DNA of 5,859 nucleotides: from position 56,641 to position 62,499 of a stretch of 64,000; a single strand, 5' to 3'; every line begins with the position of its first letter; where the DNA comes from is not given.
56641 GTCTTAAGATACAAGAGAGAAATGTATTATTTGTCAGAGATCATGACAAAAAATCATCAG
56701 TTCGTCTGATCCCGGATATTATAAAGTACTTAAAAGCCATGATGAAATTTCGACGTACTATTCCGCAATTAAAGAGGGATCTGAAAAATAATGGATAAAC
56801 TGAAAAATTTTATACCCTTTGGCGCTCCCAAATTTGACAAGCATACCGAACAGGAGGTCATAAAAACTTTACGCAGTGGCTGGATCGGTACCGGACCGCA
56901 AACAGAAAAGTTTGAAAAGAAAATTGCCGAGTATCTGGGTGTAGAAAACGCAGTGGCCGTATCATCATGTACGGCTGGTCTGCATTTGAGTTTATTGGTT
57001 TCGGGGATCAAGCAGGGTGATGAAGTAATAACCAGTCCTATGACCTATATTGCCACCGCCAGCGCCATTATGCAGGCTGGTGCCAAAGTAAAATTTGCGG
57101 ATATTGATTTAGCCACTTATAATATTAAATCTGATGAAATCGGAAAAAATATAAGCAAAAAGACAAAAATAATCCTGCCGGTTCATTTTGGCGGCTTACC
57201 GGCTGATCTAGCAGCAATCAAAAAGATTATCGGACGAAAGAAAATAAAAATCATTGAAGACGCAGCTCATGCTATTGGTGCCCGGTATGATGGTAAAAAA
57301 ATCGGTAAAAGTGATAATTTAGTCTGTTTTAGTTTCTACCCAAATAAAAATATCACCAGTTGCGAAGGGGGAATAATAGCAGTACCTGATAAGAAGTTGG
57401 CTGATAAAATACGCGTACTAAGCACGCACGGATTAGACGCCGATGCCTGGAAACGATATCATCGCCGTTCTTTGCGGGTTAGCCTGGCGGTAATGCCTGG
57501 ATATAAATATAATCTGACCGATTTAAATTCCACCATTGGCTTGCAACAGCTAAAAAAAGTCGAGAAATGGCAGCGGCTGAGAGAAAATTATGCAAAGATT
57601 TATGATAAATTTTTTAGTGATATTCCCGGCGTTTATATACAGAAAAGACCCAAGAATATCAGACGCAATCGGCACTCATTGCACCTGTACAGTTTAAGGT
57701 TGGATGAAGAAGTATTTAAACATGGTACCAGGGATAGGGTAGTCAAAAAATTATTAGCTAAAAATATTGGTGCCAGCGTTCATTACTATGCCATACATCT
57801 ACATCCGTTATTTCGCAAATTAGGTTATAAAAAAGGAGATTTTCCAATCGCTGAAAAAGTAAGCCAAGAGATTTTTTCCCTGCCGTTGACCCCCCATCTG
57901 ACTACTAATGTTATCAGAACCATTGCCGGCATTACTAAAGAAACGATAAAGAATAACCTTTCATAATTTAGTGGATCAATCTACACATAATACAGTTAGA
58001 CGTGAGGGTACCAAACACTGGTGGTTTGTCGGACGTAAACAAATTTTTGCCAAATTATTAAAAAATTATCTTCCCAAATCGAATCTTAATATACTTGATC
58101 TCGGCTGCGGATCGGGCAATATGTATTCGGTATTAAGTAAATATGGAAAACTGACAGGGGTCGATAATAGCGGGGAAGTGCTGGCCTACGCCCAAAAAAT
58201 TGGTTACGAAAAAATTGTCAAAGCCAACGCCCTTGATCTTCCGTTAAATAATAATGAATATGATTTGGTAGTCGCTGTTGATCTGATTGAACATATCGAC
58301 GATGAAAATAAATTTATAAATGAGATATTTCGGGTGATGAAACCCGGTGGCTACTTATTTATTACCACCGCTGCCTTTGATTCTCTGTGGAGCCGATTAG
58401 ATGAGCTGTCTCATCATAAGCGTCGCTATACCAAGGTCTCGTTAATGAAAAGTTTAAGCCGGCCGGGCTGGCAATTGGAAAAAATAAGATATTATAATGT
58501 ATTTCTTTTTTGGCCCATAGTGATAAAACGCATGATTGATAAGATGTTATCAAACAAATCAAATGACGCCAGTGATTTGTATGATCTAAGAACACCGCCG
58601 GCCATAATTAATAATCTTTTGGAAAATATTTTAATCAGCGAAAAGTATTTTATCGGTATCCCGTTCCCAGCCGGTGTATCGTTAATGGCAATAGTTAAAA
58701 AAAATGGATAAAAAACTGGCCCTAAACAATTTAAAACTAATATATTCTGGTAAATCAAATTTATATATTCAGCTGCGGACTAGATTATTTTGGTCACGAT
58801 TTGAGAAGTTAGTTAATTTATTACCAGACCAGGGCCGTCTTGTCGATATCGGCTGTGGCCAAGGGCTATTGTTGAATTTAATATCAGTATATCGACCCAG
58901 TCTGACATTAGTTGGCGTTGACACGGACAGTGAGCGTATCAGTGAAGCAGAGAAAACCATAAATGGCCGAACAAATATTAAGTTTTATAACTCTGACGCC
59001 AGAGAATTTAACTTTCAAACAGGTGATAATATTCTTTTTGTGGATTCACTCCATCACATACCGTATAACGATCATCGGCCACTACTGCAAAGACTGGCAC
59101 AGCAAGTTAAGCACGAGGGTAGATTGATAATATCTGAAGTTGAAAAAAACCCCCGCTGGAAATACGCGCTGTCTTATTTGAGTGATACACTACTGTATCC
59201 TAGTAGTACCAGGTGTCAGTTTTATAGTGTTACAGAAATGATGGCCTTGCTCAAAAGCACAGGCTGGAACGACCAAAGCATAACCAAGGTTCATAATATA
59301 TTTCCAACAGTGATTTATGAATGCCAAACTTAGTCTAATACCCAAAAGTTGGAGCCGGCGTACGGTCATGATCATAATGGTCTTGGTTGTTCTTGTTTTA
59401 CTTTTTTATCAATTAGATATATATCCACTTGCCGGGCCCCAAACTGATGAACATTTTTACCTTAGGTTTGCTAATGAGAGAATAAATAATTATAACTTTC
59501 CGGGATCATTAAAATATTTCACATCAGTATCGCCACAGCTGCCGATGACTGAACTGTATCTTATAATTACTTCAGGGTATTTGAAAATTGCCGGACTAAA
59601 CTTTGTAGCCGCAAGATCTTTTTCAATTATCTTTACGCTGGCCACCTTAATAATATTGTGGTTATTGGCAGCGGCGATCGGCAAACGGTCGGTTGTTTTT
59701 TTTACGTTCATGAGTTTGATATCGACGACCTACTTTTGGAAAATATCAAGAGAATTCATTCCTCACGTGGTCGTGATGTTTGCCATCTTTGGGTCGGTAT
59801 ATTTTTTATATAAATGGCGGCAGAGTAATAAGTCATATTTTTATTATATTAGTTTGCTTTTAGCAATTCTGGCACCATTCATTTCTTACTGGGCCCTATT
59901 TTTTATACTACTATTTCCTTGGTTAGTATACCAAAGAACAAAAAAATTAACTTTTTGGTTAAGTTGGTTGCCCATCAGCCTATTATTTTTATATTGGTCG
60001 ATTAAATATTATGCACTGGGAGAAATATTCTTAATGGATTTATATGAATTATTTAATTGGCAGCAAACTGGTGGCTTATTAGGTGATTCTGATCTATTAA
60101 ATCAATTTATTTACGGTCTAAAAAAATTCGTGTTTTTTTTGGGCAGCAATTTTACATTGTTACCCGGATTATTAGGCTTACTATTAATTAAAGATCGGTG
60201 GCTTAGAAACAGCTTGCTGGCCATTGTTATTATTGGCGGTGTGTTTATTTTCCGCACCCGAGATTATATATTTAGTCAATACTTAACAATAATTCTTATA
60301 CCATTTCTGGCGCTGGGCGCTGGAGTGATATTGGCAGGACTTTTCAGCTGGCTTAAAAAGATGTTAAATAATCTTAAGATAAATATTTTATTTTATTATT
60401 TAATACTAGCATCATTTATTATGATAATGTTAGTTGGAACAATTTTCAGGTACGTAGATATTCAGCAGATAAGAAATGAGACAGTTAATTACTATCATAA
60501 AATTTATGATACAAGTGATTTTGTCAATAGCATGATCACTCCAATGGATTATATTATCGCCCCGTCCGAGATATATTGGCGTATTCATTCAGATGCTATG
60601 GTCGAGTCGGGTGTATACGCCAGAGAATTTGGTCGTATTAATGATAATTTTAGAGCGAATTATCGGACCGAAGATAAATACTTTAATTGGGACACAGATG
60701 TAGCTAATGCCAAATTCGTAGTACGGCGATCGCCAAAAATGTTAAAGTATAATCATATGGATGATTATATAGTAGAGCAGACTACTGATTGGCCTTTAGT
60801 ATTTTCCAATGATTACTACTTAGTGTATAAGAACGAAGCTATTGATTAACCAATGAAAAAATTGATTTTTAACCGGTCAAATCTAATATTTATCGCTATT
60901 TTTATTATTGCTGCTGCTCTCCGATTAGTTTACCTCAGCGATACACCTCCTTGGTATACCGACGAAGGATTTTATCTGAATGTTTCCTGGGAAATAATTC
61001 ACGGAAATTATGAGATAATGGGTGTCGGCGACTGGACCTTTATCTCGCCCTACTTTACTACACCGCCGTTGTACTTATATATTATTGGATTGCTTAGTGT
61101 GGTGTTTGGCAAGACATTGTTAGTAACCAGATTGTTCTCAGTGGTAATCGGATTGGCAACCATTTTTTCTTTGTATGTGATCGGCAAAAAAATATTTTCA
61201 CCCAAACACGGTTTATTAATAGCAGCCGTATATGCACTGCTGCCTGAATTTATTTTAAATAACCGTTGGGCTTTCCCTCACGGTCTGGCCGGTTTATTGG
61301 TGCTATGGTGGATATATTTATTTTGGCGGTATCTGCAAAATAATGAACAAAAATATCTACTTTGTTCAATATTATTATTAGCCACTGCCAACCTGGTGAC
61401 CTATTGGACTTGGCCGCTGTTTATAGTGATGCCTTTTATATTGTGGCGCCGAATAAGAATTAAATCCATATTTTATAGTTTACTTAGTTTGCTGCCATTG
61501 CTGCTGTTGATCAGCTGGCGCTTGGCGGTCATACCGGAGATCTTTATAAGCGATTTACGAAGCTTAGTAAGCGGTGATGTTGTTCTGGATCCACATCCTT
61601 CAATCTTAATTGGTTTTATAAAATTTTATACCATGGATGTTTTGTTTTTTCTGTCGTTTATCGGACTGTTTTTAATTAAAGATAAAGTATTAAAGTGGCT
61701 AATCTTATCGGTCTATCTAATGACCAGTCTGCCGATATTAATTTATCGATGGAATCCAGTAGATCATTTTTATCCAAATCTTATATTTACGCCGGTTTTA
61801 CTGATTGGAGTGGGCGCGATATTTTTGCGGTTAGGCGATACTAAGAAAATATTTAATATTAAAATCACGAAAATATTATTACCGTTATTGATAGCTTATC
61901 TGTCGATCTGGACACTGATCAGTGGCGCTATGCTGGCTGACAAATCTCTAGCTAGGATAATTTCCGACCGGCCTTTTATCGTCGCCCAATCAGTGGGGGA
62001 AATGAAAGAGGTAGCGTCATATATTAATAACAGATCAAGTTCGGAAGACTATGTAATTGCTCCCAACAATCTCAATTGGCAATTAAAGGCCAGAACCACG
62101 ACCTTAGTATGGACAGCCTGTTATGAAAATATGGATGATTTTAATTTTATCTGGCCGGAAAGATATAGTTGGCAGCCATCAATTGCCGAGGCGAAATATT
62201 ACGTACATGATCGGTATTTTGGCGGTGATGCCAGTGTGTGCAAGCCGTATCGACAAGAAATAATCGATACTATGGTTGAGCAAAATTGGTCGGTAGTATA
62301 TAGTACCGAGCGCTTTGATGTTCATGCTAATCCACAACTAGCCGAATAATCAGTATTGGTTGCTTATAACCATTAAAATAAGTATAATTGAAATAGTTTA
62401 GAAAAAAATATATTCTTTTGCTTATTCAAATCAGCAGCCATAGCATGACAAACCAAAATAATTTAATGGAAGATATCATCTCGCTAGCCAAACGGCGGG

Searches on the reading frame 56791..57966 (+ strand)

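Call 93: search_protein_families(library=pfam, proteins=[window:56791-57966:+], max_evalue=0.01)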
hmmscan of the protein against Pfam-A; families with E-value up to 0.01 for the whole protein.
window:56791-57966:+ (391 aa): 4 families
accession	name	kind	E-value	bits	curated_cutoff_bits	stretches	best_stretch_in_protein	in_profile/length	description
PF01041.23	DegT_DnrJ_EryC1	-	8.5e-116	387.5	19.8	1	16-379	4-356/360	DegT/DnrJ/EryC1/StrS aminotransferase family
PF00155.27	Aminotran_1_2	-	7.3e-07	29.1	19.7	1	37-182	41-217/361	Aminotransferase class I and II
PF01053.26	Cys_Met_Meta_PP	-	7.5e-07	28.5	27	1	36-129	52-142/381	Cys/Met metabolism PLP-dependent enzyme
PF01212.27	Beta_elim_lyase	-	0.006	16.4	27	0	33-128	29-133/288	Beta-eliminating lyase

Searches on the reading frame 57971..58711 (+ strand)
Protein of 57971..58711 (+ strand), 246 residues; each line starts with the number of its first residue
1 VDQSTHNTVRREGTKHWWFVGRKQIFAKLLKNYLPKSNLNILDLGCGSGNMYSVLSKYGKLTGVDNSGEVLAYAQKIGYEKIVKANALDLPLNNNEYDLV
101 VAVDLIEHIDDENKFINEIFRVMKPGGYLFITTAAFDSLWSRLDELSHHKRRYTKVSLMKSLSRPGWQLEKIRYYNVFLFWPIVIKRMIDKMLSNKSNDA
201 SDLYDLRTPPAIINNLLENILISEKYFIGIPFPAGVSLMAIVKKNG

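Call 93: search_protein_families(library=pfam, proteins=[window:57971-58711:+], max_evalue=0.01)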
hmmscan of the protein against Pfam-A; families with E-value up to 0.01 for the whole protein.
window:57971-58711:+ (246 aa): 14 families
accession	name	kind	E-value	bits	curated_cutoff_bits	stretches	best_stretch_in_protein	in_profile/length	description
PF08241.18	Methyltransf_11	-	2.3e-22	79.9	21.2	1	42-131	1-95/95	Methyltransferase domain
PF13847.12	Methyltransf_31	-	4.2e-18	65.9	27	1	36-145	2-117/145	Methyltransferase domain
PF13649.12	Methyltransf_25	-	4.7e-18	66.1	27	1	41-127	1-97/97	Methyltransferase domain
PF13489.12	Methyltransf_23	-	4.2e-16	59.5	27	1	27-158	10-144/164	Methyltransferase domain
PF08242.18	Methyltransf_12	-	2.3e-13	51.1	30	1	42-129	1-98/98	Methyltransferase domain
PF01209.24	Ubie_methyltran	-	4.7e-10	39.7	20.1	1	31-131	41-151/233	ubiE/COQ5 methyltransferase family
PF02353.26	CMAS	-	7.5e-07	29.2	27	1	40-134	65-167/273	Mycolic acid cyclopropane synthetase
PF05148.21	Methyltransf_8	-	5.5e-06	26.9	27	1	25-156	62-176/219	Hypothetical methyltransferase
PF05219.18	DREV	-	9.9e-05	22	26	1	20-129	72-184/265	DREV methyltransferase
PF07021.18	MetW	-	0.0008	19.5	21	1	39-124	15-103/193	Methionine biosynthesis protein MetW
PF03848.20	TehB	-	0.00098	19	20.4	1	40-134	33-135/193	Tellurite resistance protein TehB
PF05175.20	MTS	-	0.0012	18.9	23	1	27-131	20-138/170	Methyltransferase small domain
PF06325.19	PrmA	-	0.0057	16.6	22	1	30-131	155-258/296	Ribosomal protein L11 methyltransferase (PrmA)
PF01739.24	CheR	-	0.0079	16.1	27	0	86-131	126-173/195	CheR methyltransferase, SAM binding domain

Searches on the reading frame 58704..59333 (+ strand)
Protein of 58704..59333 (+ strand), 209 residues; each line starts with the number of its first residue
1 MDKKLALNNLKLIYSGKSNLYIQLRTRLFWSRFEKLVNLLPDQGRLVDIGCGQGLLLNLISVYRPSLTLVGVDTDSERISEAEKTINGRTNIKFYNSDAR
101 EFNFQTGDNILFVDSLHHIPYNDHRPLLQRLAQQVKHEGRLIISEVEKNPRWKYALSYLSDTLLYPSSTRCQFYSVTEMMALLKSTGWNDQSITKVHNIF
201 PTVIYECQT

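Call 93: search_protein_families(library=pfam, proteins=[window:58704-59333:+], max_evalue=0.01)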
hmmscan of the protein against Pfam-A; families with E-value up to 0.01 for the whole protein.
window:58704-59333:+ (209 aa): 14 families
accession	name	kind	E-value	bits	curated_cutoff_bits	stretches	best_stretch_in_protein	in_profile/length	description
PF13489.12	Methyltransf_23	-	1.4e-15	57.9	27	1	33-191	13-162/164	Methyltransferase domain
PF13649.12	Methyltransf_25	-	1.1e-11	45.7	27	1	47-139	2-97/97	Methyltransferase domain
PF08241.18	Methyltransf_11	-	8.9e-11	42.7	21.2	1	47-143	1-95/95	Methyltransferase domain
PF13847.12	Methyltransf_31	-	3.9e-10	40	27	1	44-152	5-114/145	Methyltransferase domain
PF08242.18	Methyltransf_12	-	4.8e-10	40.5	30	1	47-141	1-98/98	Methyltransferase domain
PF00891.24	Methyltransf_2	-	2e-06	27.7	22.3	1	44-146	64-167/210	O-methyltransferase domain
PF05175.20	MTS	-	1e-05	25.7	23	1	36-104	23-95/170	Methyltransferase small domain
PF02390.23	Methyltransf_4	-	4.2e-05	23.5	24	1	46-102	5-63/173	Putative methyltransferase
PF05401.17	NodS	-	0.00027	21.3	24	1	42-143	43-144/201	Nodulation protein S (NodS)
PF02353.26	CMAS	-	0.00032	20.6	27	1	44-148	64-169/273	Mycolic acid cyclopropane synthetase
PF07021.18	MetW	-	0.00066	19.8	21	1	33-81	4-51/193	Methionine biosynthesis protein MetW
PF00398.26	RrnaAD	-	0.0013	18.3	24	1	42-135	30-123/263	Ribosomal RNA adenine dimethylase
PF01209.24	Ubie_methyltran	-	0.0015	18.3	20.1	1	23-150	28-158/233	ubiE/COQ5 methyltransferase family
PF13679.12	Methyltransf_32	-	0.0036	17.7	27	1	43-113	26-105/143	Methyltransferase domain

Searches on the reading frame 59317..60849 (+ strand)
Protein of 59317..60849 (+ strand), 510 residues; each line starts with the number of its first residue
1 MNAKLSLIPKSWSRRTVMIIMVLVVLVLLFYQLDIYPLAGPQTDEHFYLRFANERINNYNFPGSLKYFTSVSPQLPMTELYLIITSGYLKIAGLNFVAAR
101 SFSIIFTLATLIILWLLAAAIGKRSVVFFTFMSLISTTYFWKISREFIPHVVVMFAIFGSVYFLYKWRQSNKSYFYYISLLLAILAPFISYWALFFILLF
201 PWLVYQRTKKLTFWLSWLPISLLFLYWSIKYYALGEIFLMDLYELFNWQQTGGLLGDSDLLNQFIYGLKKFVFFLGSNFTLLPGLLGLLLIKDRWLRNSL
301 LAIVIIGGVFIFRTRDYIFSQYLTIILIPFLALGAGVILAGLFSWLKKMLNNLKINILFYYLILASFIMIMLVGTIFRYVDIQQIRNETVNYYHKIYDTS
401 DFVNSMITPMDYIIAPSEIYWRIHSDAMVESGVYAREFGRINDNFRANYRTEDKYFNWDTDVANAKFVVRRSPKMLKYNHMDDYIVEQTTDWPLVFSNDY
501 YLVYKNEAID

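Call 93: search_protein_families(library=pfam, proteins=[window:59317-60849:+], max_evalue=0.01)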
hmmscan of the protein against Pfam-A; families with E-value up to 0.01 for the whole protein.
window:59317-60849:+ (510 aa): 1 family
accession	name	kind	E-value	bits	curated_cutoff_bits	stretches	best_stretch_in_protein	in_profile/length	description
PF13231.12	PMT_2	-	0.00065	20.4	26.1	1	84-225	9-151/160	Dolichyl-phosphate-mannose-protein mannosyltransferase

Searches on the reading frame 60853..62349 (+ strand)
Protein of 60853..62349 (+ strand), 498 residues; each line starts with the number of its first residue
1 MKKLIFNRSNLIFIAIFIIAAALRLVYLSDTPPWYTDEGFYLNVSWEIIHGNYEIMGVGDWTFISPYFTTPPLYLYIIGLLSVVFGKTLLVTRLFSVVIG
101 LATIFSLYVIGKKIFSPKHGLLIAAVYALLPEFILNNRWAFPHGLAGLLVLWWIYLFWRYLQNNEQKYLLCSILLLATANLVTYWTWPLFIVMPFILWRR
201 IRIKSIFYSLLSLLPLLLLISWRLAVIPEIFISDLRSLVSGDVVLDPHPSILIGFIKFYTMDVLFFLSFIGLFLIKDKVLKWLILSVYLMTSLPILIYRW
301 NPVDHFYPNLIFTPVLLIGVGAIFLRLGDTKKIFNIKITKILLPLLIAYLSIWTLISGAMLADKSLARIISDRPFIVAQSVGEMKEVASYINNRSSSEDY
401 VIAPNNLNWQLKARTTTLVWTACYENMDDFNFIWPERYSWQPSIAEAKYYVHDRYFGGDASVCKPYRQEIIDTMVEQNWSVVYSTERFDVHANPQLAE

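Call 93: search_protein_families(library=pfam, proteins=[window:60853-62349:+], max_evalue=0.01)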
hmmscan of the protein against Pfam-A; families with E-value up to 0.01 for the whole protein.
window:60853-62349:+ (498 aa): 1 family
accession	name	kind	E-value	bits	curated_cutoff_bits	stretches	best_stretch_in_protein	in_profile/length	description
PF13231.12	PMT_2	-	3.6e-12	47.2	26.1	1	70-220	2-155/160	Dolichyl-phosphate-mannose-protein mannosyltransferase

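Call 96: find_encoding_contigs(protein=window:60853-62349:+, flank=10000, max_places=1)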
Protein window:60853-62349:+ (498 aa): no gene with exactly this product is on record in the collection.
